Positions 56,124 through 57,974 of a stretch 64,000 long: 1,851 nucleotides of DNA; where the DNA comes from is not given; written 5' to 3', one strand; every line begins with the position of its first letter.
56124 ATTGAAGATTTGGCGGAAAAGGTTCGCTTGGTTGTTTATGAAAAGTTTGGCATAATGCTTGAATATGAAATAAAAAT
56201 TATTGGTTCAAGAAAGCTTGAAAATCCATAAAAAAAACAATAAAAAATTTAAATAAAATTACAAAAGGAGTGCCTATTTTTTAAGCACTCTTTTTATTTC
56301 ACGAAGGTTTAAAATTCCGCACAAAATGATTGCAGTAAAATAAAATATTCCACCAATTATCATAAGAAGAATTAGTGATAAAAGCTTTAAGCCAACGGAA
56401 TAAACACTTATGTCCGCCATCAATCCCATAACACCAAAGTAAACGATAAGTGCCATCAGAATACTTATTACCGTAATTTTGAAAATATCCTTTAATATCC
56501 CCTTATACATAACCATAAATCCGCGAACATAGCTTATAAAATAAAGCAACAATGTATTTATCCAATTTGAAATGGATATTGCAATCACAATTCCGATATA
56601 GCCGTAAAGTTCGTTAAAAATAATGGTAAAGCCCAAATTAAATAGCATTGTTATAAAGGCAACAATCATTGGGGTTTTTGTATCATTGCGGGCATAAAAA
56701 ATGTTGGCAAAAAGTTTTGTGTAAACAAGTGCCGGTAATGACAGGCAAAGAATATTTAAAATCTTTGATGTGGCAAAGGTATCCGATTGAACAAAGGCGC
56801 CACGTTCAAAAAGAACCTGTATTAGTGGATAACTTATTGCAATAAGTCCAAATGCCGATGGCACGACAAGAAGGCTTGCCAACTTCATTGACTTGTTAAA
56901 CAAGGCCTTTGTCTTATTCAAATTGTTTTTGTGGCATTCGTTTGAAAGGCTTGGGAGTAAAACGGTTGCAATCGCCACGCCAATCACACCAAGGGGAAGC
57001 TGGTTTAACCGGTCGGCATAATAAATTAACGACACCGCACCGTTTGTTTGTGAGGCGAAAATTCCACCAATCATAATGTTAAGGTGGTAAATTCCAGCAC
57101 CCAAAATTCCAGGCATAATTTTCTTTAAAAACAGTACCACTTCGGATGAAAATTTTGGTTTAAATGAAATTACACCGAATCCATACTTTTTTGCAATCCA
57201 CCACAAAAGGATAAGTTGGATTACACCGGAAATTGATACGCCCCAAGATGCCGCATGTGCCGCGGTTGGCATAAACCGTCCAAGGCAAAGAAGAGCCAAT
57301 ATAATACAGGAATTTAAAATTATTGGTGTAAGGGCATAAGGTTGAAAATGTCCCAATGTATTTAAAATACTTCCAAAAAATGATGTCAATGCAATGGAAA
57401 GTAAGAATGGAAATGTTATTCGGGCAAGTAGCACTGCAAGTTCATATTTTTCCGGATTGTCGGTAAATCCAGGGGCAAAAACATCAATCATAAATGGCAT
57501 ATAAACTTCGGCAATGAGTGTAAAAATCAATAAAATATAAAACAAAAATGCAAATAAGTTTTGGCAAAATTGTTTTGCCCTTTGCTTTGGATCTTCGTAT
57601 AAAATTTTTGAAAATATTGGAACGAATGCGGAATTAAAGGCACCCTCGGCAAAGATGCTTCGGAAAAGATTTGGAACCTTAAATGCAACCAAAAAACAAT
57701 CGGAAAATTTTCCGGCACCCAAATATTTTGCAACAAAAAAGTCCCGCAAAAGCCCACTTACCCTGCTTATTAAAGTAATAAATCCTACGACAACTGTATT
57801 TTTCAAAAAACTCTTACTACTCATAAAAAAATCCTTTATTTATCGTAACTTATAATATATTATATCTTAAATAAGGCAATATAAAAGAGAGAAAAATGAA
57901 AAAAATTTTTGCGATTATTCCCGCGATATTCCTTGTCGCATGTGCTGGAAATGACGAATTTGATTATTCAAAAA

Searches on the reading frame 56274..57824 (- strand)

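Call 63: search_protein_families(library=pfam, proteins=[window:56274-57824:-], max_evalue=0.00001)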
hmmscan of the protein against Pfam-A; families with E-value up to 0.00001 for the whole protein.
window:56274-57824:- (516 aa): 3 families
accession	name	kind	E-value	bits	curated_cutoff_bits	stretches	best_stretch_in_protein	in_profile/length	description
PF03023.19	MurJ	-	1.4e-106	357.3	27.4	1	31-465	1-433/451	Lipid II flippase MurJ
PF13440.11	Polysacc_synt_3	-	7.6e-09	35.6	23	1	91-339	47-284/293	Polysaccharide biosynthesis protein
PF01554.23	MatE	-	4.7e-07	30.1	24.9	1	278-401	41-160/161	MatE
